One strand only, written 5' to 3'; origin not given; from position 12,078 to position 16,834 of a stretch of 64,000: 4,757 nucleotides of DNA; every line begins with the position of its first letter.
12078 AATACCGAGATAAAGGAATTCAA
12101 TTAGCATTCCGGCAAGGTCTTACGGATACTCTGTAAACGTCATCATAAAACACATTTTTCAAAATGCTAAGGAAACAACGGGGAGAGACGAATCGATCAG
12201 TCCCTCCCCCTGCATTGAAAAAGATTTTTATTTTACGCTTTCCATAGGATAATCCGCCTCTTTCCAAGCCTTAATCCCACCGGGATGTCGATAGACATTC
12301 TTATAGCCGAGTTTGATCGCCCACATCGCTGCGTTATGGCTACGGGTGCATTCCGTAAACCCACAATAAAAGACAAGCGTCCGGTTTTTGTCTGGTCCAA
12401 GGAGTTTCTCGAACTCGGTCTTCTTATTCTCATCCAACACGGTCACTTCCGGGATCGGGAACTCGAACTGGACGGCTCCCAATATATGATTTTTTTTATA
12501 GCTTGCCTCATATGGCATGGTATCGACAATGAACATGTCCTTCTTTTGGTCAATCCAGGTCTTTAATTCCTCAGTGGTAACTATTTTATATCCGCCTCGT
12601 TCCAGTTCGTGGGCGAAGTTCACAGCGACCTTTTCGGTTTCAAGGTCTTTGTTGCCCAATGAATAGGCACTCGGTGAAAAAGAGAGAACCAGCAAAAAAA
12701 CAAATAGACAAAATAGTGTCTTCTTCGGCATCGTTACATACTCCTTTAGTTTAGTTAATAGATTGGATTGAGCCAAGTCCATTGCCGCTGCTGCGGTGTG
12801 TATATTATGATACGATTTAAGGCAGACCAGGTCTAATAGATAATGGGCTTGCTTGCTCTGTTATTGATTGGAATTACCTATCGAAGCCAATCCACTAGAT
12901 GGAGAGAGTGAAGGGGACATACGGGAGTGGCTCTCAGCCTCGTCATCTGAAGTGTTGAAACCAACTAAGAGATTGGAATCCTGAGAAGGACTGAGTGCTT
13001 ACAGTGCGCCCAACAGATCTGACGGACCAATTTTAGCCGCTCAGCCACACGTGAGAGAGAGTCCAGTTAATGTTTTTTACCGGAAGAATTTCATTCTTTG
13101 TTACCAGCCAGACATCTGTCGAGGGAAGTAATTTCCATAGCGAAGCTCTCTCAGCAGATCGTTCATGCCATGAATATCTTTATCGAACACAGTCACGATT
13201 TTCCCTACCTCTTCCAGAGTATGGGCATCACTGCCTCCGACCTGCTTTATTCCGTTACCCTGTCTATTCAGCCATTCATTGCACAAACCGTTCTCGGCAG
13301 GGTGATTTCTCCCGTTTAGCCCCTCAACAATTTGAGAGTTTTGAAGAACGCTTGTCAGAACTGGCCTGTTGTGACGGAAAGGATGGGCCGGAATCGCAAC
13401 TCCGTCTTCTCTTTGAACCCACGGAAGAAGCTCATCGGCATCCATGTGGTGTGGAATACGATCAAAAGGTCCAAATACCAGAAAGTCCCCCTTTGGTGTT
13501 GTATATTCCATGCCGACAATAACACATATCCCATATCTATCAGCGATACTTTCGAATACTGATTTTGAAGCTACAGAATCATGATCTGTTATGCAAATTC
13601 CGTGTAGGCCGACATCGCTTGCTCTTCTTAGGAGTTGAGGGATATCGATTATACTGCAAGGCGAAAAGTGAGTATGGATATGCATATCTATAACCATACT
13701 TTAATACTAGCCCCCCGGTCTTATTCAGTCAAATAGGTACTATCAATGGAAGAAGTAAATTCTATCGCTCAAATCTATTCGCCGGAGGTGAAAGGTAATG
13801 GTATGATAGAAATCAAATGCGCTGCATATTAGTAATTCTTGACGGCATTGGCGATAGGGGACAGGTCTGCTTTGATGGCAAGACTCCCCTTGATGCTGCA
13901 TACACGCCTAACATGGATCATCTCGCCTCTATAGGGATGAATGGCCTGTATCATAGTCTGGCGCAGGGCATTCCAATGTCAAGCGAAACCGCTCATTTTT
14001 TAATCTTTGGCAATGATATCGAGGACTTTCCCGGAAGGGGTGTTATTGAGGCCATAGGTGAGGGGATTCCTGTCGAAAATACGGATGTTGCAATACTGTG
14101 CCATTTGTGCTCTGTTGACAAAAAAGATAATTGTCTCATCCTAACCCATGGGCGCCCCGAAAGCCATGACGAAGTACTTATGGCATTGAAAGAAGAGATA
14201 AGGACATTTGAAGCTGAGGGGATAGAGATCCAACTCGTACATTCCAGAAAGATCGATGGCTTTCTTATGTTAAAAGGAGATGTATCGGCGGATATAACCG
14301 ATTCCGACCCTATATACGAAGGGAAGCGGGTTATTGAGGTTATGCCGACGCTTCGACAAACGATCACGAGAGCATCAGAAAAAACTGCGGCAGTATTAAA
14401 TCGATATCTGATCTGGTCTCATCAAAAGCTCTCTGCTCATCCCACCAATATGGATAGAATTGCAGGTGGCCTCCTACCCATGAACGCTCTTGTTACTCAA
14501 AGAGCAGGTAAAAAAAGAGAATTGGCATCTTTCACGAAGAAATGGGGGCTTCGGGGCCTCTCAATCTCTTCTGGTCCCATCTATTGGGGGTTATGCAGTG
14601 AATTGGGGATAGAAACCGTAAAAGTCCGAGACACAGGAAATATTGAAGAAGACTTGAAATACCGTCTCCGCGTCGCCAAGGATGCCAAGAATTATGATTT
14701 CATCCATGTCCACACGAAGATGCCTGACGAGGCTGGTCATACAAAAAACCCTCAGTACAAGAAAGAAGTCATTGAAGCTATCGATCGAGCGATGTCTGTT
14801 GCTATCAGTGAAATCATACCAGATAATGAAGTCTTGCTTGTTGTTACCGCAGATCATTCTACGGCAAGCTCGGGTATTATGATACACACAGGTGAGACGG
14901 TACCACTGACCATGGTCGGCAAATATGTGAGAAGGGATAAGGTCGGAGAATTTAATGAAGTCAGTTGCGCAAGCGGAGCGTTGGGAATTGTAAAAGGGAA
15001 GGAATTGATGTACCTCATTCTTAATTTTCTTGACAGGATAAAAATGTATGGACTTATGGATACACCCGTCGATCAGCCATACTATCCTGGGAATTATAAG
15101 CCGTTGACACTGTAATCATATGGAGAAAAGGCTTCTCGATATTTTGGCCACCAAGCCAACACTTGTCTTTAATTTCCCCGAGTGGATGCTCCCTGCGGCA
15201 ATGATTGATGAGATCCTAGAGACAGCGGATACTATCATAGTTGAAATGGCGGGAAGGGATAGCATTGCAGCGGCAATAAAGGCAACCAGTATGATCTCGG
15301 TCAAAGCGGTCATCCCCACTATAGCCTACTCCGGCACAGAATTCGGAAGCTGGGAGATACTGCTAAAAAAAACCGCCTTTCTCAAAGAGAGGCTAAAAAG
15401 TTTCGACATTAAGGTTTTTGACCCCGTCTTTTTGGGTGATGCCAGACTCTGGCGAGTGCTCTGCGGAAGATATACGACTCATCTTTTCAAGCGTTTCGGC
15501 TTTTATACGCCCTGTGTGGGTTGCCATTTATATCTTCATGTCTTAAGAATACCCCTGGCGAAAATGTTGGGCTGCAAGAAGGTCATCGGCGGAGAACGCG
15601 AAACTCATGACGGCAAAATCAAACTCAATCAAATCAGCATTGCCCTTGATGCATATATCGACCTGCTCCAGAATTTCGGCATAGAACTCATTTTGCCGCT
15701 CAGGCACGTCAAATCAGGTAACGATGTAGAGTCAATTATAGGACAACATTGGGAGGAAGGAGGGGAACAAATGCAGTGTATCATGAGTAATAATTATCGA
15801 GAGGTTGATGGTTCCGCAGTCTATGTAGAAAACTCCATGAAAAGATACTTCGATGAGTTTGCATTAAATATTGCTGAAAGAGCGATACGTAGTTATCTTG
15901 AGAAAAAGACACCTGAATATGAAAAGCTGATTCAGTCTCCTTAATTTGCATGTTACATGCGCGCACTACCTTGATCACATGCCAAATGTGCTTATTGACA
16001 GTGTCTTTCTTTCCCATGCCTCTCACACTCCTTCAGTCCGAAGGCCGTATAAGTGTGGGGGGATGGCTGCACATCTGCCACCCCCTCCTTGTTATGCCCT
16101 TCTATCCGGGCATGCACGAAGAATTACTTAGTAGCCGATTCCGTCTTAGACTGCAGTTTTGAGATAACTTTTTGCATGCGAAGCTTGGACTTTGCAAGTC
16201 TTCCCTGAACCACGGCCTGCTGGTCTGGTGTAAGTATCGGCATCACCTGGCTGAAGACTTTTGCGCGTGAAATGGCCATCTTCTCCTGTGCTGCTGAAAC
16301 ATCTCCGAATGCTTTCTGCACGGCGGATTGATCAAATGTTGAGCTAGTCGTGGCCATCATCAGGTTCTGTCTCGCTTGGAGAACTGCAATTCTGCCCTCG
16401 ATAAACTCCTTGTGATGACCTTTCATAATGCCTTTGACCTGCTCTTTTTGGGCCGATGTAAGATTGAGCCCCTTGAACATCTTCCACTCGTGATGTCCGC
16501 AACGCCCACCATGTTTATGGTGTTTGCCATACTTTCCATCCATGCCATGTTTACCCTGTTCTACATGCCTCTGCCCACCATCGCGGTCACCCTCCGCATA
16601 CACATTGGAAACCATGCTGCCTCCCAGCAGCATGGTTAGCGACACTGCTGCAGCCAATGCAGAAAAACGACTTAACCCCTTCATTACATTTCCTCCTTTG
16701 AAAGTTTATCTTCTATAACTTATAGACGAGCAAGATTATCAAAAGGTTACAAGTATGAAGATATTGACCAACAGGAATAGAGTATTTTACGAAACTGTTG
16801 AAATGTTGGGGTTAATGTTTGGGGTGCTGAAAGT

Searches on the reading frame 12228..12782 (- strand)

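Call 11: search_protein_families(library=ncbifam, proteins=[window:12228-12782:-])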
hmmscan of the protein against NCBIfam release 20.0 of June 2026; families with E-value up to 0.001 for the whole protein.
window:12228-12782:- (184 aa): 7 families
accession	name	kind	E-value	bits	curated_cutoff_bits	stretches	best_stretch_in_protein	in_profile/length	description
NF045694.1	seleno_TsoB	exception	2.1e-33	115.2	805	1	38-183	15-159/572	rhodanese/DsbD fusion-like selenoprotein TsoB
TIGR03865.1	PQQ_CXXCW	subfamily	1.8e-13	50.7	128.05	1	121-183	104-165/167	PQQ-dependent catabolism-associated CXXCW motif protein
NF041203.1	rhodanese_LYCAU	equivalog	1.2e-10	41.2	115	1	60-182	15-125/126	rhodanese-related (seleno)protein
NF006444.0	PRK08762.1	equivalog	1.4e-06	27.2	449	1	129-182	65-116/387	molybdopterin-synthase adenylyltransferase MoeB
NF045521.1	rhoda_near_glyco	subfamily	4.3e-06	26.6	145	1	68-180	20-115/144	rhodanese homology domain-containing protein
NF005902.0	PRK07878.1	equivalog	1.1e-05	24.5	647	1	66-175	287-383/392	adenylyltransferase/sulfurtransferase MoeZ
NF001195.0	PRK00162.1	equivalog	0.00048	20.4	102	0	83-177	21-100/108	thiosulfate sulfurtransferase GlpE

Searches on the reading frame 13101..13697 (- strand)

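Call 58: search_protein_families(library=ncbifam, max_evalue=0.00001, proteins=[window:13101-13697:-])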
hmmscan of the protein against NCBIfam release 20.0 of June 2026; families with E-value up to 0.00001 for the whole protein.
window:13101-13697:- (198 aa): 5 families
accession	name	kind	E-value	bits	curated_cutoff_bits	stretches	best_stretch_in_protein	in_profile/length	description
NF038032.1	CehA_McbA_metalo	domain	1e-20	74.4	80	1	3-188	5-211/315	CehA/McbA family metallohydrolase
NF041577.1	nside_bi_sphtase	equivalog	3.5e-08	33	400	0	2-65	3-65/276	3',5'-nucleoside bisphosphate phosphatase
NF004981.0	PRK06361.1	equivalog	1.5e-06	27.7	117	1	3-66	2-72/217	histidinol phosphate phosphatase domain-containing protein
TIGR01405.1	polC_Gram_pos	equivalog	3.5e-06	25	1043.45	1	3-66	105-169/1211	DNA polymerase III subunit alpha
TIGR00594.1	polc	superfamily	8.6e-06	24.1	434.35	0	3-70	2-70/1022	DNA polymerase III subunit alpha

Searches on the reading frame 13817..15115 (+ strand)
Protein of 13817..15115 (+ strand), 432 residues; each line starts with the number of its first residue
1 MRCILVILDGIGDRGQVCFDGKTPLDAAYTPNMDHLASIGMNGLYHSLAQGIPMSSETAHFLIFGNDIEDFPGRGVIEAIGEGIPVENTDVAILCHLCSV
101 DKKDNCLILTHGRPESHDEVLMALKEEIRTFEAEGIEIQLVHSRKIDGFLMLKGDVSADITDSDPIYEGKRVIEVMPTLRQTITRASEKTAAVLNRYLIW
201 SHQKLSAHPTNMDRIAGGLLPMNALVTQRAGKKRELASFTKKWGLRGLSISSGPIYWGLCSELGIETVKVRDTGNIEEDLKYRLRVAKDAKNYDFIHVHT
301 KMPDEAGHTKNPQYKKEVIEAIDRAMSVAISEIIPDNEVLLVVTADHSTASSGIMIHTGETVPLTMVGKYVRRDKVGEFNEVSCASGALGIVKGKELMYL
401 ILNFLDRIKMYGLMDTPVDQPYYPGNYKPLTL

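Call 58: search_protein_families(library=ncbifam, max_evalue=0.00001, proteins=[window:13817-15115:+])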
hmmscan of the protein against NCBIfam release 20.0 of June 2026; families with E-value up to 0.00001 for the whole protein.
window:13817-15115:+ (432 aa): 8 families
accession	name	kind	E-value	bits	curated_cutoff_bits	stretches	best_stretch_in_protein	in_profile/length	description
TIGR00306.2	apgM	subfamily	1.8e-98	330.2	320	1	2-402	1-403/403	2,3-bisphosphoglycerate-independent phosphoglycerate mutase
NF003104.0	PRK04024.1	equivalog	1.9e-92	310.2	489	1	2-412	4-411/412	2,3-bisphosphoglycerate-independent phosphoglycerate mutase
NF003160.0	PRK04135.1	equivalog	5.6e-63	213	468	1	2-412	17-402/403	2,3-bisphosphoglycerate-independent phosphoglycerate mutase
NF003242.0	PRK04200.1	equivalog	5.1e-58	196.8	426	1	1-403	1-394/395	cofactor-independent phosphoglycerate mutase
NF038358.1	phophono_PhpG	equivalog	6.6e-58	196.4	545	1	3-402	2-416/417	CMP-5'-phosphonoformate--3-phosphoglycerate phosphonoformyl transferase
TIGR02535.1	hyp_Hser_kinase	hypoth_equivalog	1.2e-56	192.2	446.3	1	1-402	1-396/397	proposed homoserine kinase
NF009049.0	PRK12383.1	equivalog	7e-08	31.8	254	1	288-382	283-375/408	phosphopentomutase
TIGR01307.1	pgm_bpd_ind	equivalog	4.2e-07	28.8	330.65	0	290-368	382-466/504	2,3-bisphosphoglycerate-independent phosphoglycerate mutase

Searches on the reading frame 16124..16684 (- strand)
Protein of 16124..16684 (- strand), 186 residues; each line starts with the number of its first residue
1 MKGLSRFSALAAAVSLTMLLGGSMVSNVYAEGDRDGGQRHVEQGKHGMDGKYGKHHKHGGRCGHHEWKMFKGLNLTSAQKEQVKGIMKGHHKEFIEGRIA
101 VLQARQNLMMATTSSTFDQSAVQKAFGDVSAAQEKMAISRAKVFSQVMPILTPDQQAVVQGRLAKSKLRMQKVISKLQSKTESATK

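Call 58: search_protein_families(library=ncbifam, max_evalue=0.00001, proteins=[window:16124-16684:-])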
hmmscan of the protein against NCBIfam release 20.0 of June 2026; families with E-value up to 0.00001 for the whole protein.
window:16124-16684:- (186 aa): 4 families
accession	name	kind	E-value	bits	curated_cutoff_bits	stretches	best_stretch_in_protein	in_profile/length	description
NF007769.1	PRK10455.1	equivalog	1e-18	68.1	174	1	8-164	5-145/160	ATP-independent periplasmic protein-refolding chaperone Spy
NF007687.2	PRK10363.1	equivalog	2.3e-15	56.8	160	1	30-163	22-144/152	cell-envelope stress modulator CpxP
NF009392.0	PRK12751.1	equivalog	2.1e-13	50.7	238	1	38-182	25-158/162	periplasmic stress adaptor protein CpxP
NF009391.0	PRK12750.1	equivalog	2.2e-08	34.3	148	1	52-182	29-165/170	CpxP family protein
